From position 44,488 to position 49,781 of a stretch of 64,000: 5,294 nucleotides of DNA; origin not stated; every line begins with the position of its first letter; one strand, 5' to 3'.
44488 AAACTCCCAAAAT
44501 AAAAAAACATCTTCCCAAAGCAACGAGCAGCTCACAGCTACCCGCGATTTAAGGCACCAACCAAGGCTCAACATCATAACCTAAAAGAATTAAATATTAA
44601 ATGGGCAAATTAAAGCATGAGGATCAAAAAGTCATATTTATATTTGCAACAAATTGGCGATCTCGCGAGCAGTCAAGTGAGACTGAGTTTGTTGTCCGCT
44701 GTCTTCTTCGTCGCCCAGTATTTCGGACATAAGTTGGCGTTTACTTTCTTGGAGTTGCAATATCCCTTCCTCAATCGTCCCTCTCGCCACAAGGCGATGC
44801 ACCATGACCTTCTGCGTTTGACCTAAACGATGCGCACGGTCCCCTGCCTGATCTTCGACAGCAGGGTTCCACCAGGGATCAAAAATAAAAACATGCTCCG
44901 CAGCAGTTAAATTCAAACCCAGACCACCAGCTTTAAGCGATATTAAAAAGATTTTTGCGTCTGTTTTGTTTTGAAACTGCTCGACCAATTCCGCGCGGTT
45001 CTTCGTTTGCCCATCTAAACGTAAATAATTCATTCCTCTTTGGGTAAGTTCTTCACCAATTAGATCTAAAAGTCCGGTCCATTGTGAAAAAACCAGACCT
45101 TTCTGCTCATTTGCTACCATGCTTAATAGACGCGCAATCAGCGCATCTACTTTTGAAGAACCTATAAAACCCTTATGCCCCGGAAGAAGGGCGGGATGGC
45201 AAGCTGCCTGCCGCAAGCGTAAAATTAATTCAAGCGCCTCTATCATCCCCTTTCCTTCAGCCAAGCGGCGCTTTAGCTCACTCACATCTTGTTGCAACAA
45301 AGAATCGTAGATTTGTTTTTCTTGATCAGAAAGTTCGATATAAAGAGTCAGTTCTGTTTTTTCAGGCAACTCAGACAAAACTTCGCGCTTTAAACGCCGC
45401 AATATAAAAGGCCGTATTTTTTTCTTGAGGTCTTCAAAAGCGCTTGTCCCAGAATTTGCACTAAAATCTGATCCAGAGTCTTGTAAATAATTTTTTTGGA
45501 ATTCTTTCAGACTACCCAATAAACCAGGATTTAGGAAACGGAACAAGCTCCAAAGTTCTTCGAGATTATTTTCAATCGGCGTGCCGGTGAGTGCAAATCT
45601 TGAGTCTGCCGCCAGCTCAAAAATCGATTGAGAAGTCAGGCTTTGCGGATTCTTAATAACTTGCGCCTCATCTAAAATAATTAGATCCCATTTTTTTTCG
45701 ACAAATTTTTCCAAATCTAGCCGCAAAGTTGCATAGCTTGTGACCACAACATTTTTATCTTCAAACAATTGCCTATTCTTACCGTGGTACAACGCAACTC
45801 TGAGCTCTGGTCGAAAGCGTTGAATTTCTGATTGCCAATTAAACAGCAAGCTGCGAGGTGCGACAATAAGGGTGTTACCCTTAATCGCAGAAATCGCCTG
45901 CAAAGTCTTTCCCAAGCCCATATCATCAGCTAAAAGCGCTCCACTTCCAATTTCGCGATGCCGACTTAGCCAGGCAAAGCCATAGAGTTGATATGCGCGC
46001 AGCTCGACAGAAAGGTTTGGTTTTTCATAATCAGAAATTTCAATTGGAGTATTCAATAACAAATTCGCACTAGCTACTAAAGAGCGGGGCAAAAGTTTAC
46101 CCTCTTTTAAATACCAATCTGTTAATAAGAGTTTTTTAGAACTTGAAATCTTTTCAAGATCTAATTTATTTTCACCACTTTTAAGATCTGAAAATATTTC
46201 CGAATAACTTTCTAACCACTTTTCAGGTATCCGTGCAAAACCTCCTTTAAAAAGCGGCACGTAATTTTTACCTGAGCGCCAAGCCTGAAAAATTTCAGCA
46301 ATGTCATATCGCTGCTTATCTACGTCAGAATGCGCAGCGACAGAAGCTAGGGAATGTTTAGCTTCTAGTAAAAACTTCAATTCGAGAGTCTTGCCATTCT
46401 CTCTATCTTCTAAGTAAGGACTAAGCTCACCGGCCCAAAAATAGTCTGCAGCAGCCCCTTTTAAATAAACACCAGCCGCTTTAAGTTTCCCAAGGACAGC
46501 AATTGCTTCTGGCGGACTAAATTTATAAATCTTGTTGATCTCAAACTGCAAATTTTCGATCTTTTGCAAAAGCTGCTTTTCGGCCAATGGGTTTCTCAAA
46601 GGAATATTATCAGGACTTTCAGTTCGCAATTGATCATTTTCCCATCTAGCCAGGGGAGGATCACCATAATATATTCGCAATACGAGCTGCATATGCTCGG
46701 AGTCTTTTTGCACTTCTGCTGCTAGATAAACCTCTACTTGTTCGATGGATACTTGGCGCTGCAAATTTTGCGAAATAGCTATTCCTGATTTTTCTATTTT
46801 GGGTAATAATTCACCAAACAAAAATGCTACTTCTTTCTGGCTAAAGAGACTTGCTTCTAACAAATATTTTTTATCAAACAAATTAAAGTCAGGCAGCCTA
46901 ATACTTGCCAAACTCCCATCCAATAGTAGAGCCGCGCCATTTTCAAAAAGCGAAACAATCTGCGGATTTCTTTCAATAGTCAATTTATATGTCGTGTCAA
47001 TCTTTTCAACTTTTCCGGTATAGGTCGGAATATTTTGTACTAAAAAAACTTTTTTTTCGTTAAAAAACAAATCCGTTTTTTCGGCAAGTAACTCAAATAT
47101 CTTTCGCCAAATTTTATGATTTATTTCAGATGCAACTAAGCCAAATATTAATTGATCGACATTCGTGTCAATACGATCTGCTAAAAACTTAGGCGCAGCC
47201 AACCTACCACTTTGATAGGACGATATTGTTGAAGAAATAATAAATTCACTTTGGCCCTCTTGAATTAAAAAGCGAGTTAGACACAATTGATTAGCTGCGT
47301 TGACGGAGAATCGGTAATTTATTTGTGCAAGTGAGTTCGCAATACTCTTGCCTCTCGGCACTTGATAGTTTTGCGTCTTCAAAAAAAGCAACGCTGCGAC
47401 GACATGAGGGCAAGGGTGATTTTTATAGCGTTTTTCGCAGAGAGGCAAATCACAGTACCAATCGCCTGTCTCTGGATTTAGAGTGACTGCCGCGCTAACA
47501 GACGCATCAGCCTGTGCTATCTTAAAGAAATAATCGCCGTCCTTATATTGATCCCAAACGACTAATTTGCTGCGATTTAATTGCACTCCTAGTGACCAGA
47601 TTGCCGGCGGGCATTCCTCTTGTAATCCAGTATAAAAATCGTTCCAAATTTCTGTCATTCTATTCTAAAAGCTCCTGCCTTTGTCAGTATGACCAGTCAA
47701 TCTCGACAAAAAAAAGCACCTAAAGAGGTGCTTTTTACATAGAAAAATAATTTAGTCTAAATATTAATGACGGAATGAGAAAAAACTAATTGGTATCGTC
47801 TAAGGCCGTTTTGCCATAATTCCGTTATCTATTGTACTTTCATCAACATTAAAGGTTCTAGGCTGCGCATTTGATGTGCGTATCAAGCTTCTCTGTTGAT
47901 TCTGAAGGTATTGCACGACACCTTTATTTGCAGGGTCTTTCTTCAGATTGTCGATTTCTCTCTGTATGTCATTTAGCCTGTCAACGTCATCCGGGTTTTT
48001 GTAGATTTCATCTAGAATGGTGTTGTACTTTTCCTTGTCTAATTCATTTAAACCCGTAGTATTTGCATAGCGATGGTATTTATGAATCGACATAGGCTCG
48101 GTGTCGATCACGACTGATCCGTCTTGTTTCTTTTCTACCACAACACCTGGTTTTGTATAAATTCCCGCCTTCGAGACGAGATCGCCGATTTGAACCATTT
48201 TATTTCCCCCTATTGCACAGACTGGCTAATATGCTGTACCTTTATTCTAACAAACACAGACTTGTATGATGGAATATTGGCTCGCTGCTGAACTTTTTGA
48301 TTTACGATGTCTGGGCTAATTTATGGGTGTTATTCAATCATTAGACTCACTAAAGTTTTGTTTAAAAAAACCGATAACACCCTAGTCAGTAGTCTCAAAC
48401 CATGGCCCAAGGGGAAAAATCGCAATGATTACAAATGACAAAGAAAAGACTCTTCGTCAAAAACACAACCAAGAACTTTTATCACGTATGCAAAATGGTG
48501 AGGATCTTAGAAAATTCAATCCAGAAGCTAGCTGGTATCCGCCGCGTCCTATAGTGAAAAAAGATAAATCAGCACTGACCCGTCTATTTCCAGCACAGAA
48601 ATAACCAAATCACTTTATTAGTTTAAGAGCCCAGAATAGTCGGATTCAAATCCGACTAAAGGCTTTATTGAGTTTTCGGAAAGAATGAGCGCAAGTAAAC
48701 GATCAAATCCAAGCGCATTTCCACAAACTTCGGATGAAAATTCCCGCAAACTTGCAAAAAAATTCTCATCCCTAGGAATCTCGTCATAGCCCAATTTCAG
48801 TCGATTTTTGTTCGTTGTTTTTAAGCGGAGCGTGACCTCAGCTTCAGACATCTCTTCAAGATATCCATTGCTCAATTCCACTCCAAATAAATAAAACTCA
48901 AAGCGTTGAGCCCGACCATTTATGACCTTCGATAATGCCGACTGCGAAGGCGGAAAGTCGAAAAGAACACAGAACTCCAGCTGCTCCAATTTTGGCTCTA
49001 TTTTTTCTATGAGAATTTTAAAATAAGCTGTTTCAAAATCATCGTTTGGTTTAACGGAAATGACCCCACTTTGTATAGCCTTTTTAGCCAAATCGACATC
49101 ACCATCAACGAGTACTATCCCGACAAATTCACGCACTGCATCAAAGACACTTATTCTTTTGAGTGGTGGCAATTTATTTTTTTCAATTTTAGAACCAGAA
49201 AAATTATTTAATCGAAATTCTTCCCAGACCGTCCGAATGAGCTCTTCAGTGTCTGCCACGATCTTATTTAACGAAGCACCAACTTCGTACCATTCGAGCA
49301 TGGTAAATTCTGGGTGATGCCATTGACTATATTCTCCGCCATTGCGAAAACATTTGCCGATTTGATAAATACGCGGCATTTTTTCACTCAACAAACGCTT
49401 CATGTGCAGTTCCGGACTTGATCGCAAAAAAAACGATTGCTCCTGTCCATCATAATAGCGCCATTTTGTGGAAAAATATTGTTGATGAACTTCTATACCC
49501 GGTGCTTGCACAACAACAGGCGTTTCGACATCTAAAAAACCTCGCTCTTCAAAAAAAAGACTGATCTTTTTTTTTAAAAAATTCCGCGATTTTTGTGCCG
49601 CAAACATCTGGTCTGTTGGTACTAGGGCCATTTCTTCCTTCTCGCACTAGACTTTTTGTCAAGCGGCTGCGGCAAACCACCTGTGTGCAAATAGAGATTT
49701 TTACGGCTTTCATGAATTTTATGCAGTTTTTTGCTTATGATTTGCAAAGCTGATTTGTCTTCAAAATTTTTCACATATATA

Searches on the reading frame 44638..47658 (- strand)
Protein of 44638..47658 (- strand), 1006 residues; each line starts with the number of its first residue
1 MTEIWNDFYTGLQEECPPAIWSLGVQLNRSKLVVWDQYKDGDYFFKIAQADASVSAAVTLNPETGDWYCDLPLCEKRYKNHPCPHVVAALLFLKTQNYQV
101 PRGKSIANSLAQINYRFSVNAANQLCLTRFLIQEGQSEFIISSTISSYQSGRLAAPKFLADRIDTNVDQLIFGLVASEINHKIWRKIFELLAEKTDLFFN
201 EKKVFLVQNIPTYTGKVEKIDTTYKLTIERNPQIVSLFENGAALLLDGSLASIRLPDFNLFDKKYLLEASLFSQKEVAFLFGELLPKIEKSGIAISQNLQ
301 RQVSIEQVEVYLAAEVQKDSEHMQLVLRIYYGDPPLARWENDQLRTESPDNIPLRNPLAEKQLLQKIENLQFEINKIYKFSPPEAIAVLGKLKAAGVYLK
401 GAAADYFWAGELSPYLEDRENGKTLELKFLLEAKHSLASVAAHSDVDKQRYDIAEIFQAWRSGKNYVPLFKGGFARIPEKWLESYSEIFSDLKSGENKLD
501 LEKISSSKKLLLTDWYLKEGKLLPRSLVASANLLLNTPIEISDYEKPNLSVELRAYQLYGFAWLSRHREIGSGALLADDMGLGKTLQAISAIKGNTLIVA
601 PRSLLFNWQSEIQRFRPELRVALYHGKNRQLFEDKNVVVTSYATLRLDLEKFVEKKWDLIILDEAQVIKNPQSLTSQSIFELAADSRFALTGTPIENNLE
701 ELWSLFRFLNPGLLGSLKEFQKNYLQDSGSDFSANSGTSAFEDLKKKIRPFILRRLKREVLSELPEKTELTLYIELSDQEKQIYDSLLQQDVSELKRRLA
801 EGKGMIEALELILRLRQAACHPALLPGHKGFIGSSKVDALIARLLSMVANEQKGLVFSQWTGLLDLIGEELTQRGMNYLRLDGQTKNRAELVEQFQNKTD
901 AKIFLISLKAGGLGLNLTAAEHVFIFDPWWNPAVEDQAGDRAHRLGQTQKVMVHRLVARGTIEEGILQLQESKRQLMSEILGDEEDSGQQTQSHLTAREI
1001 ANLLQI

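Call 64: search_protein_families(library=pfam, proteins=[window:44638-47658:-], max_evalue=0.00001)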
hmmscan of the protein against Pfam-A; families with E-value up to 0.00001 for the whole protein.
window:44638-47658:- (1006 aa): 4 families
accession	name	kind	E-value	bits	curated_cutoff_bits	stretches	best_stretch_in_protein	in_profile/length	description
PF00176.29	SNF2-rel_dom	-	2.5e-67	227.5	24.9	1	556-823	1-289/290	SNF2-related domain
PF00271.37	Helicase_C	-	9.2e-20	71.4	23.5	1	838-946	4-110/110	Helicase conserved C-terminal domain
PF08455.15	SNF2_assoc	-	9.9e-10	38.3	27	1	179-376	5-203/373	Bacterial SNF2 helicase associated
PF04851.21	ResIII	-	8.7e-08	32.7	22.5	1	552-695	3-163/164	Type III restriction enzyme, res subunit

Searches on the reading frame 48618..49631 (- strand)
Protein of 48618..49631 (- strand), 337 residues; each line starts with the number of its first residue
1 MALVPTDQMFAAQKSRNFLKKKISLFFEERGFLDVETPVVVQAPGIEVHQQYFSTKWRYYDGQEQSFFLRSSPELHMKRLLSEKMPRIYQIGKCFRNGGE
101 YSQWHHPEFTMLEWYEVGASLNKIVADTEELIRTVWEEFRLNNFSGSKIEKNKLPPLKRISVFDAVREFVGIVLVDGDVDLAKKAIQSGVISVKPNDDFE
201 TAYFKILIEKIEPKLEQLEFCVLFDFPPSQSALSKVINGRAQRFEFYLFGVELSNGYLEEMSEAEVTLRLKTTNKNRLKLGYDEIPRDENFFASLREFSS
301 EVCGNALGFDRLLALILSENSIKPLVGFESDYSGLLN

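Call 64: search_protein_families(library=pfam, proteins=[window:48618-49631:-], max_evalue=0.00001)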
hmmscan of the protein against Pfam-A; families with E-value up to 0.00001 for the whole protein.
window:48618-49631:- (337 aa): 1 family
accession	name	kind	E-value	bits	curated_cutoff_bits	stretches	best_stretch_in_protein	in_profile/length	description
PF00152.25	tRNA-synt_2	-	4.6e-40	138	25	1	8-328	17-304/308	tRNA synthetases class II (D, K and N)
